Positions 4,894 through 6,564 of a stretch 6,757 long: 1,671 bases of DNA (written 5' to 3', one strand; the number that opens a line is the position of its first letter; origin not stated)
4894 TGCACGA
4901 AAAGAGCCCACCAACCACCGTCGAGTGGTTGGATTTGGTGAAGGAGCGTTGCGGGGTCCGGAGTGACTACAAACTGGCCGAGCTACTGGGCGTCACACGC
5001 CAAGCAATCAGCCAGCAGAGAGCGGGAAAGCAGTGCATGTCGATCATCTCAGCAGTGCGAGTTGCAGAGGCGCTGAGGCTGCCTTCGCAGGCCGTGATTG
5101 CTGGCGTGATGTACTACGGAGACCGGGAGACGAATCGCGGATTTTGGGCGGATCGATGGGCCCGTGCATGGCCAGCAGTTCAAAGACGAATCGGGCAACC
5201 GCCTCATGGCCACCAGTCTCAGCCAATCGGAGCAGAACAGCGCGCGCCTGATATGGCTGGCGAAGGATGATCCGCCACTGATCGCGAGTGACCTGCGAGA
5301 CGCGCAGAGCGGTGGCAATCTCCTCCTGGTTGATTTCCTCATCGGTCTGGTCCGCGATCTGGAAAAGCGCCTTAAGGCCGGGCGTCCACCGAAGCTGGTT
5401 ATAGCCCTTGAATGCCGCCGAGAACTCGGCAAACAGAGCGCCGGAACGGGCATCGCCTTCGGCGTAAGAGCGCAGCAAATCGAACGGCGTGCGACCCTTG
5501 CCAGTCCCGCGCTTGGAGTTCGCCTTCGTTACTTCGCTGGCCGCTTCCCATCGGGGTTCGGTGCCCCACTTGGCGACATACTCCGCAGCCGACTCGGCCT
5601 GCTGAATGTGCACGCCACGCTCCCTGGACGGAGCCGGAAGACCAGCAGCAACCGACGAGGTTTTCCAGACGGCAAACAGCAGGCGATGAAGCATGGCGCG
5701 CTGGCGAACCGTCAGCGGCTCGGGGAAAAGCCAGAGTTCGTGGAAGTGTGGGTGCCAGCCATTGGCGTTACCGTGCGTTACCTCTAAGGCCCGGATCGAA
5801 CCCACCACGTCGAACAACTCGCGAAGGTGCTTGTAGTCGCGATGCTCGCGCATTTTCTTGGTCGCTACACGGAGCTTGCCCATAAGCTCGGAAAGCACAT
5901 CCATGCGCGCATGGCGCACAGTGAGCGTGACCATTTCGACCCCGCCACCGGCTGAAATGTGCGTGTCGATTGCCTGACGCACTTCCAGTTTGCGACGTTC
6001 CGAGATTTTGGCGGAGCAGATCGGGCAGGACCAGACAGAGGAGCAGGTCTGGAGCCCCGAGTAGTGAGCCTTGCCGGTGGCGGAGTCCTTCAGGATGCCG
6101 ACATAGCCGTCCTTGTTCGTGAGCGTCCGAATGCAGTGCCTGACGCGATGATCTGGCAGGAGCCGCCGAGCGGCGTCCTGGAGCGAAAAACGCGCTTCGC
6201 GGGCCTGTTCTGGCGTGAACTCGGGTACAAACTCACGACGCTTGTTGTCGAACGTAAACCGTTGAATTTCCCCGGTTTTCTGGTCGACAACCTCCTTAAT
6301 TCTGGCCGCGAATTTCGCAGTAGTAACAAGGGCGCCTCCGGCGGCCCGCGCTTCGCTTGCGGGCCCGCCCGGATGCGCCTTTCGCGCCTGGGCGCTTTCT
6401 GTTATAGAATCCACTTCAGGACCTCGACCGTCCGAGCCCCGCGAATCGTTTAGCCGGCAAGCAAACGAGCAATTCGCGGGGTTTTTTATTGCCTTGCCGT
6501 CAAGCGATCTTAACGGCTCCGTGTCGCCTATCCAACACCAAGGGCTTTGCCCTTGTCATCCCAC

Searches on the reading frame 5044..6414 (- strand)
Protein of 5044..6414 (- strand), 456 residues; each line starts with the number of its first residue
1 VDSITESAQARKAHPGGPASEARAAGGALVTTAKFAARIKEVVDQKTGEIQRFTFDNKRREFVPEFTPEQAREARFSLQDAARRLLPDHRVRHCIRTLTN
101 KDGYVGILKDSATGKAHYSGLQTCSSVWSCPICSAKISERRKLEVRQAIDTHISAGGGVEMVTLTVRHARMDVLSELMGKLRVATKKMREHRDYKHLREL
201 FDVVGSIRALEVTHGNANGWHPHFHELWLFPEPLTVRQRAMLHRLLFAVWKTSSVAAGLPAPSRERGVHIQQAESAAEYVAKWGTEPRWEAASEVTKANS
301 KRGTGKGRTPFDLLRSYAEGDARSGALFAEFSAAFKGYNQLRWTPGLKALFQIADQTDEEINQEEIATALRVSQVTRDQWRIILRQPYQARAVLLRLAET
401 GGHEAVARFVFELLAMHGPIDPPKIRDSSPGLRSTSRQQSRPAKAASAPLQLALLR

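Call 6: search_protein_families(library=pfam, proteins=[window:5044-6414:-], max_evalue=0.01)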
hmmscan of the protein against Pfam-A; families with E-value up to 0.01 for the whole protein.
window:5044-6414:- (456 aa): 1 family
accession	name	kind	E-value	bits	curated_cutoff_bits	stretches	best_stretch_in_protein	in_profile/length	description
PF01446.23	Rep_1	-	3.4e-12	46.8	33.2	1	128-254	13-140/253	Replication protein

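Call 22: search_dna_similar(query=window:5044-6414:-, collection=phages, mode=protein, max_rows=30)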
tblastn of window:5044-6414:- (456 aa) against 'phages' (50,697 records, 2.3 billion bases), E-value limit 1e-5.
Records with a match: 15; places in all: 16; records where one place covers at least 80% of the query: 0.
Best place of each record, by identity: 80-90% 1; <60% 14.
By first word of the organism name: Bifilivirus 10; Propionibacterium 3; Phage 1; Pseudomonas 1.
By host as written in the record: - 12; Propionibacterium freudenreichii 2; Pseudomonas carnis; Pseudomonas lactis 1.
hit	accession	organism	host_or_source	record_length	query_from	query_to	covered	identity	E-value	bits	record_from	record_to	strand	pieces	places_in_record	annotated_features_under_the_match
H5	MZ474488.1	Phage blackswan219-6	cloacal swab from black swan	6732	95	455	79%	87.5%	0e+0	653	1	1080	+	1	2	replication protein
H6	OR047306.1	Pseudomonas phage PMBT54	Pseudomonas carnis; Pseudomonas lactis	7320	116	413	65%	31.7%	4e-37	150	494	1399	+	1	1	DNA replication protein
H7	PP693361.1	Propionibacterium phage Philemon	Propionibacterium freudenreichii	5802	90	417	72%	28.1%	3e-20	100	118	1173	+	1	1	replication protein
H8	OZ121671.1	Bifilivirus B5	-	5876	89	384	65%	28.1%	4e-21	102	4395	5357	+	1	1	record has no annotation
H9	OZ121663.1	Bifilivirus B5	-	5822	89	383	65%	27.8%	2e-21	103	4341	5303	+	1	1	record has no annotation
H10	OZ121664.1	Bifilivirus B5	-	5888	89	315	50%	32.9%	3e-21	102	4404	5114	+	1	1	record has no annotation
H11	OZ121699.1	Bifilivirus B5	-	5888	89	315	50%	32.9%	3e-21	102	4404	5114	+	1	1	record has no annotation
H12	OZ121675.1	Bifilivirus B5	-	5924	89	315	50%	32.9%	3e-21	102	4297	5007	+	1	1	record has no annotation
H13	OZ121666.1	Bifilivirus B5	-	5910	89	315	50%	32.7%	1e-20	100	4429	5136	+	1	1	record has no annotation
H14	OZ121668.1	Bifilivirus B5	-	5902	89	315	50%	32.7%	2e-20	100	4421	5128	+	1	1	record has no annotation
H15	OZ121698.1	Bifilivirus B5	-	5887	89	315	50%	32.7%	5e-20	99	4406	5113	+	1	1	record has no annotation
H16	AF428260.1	Propionibacterium phage B5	-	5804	89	315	50%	32.5%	2e-21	103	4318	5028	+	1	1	Orf9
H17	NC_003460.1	Propionibacterium phage B5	Propionibacterium freudenreichii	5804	89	315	50%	32.5%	2e-21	103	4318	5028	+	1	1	Putative replication protein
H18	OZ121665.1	Bifilivirus B5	-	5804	89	315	50%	32.5%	2e-21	103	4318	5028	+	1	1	record has no annotation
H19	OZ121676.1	Bifilivirus B5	-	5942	89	261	38%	33.9%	1e-18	95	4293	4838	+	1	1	record has no annotation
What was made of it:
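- Closest known: Pseudomonas phage PMBT54 ORF2. Same: Rep is 32% identical (call 22).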

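Call 24: get_annotated_region(hit=H6, flank=7000)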
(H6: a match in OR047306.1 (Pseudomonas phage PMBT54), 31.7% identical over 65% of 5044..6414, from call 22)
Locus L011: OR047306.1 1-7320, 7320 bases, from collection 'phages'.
description: Pseudomonas phage PMBT54, complete genome.
organism: Pseudomonas phage PMBT54 (NCBI taxid 3058839)
taxonomy: Viruses; Monodnaviria; Loebvirae; Hofneiviricota; Faserviricetes; Tubulavirales; Inoviridae
host: Pseudomonas carnis; Pseudomonas lactis; source: raw milk; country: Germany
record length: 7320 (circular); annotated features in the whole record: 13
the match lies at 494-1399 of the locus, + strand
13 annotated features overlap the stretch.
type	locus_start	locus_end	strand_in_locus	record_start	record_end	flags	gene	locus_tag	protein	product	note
CDS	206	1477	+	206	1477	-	-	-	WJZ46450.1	DNA replication protein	ORF1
CDS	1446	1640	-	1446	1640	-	-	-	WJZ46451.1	MatP_C domain-containing protein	ORF2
CDS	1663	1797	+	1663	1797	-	-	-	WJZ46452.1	hypothetical protein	ORF3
CDS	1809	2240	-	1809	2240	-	-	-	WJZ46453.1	hypothetical protein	ORF4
CDS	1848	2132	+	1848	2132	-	-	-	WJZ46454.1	ssDNA binding protein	ORF5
CDS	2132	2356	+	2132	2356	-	-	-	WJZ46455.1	ssDNA binding protein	ORF6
CDS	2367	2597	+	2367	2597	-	-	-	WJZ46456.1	major coat protein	ORF7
CDS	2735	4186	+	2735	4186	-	-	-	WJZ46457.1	coat protein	ORF8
CDS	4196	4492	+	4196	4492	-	-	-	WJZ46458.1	DUF2325 containing transmembrane protein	ORF9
CDS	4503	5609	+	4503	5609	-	-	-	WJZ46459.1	Zot-like ATPase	ORF10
CDS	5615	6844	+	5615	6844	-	-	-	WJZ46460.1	type IV pilus biogenesis protein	ORF11; Type IV pilus biogenesis protein PilQ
CDS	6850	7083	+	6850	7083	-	-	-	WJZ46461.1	hypothetical protein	ORF12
CDS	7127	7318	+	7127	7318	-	-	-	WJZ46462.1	omega transcriptional repressor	ORF13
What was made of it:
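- Closest known: Pseudomonas phage PMBT54 ORF2. Same: A small antisense DNA-binding gene sits between rep and the ssb gene and overlaps the rep 3' end (call 24).
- Closest known: Pseudomonas phage PMBT54 ORF2. Different: ORF2 is annotated as a MatP_C domain-containing protein (call 24), not an HTH.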

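Call 26: search_protein_families(library=phrogs, proteins=[window:5044-6414:-], max_evalue=0.01)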
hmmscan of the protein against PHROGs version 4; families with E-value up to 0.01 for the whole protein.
window:5044-6414:- (456 aa): 1 family
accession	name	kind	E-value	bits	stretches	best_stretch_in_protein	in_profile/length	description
phrog_11698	-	unknown function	9.8e-79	266.3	1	69-405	23-367/394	-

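Call 69: search_protein_families(library=ncbifam, proteins=[window:5044-6414:-], max_evalue=0.1)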
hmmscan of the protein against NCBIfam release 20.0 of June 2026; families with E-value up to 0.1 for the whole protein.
window:5044-6414:- (456 aa): 2 families
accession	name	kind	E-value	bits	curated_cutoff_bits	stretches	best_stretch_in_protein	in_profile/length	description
NF007656.0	PRK10328.1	equivalog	0.0014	18.9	202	0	166-196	18-48/134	DNA-binding protein StpA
NF010372.0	PRK13798.1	subfamily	0.067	13.3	124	0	381-442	36-91/173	2-oxo-4-hydroxy-4-carboxy-5-ureidoimidazoline decarboxylase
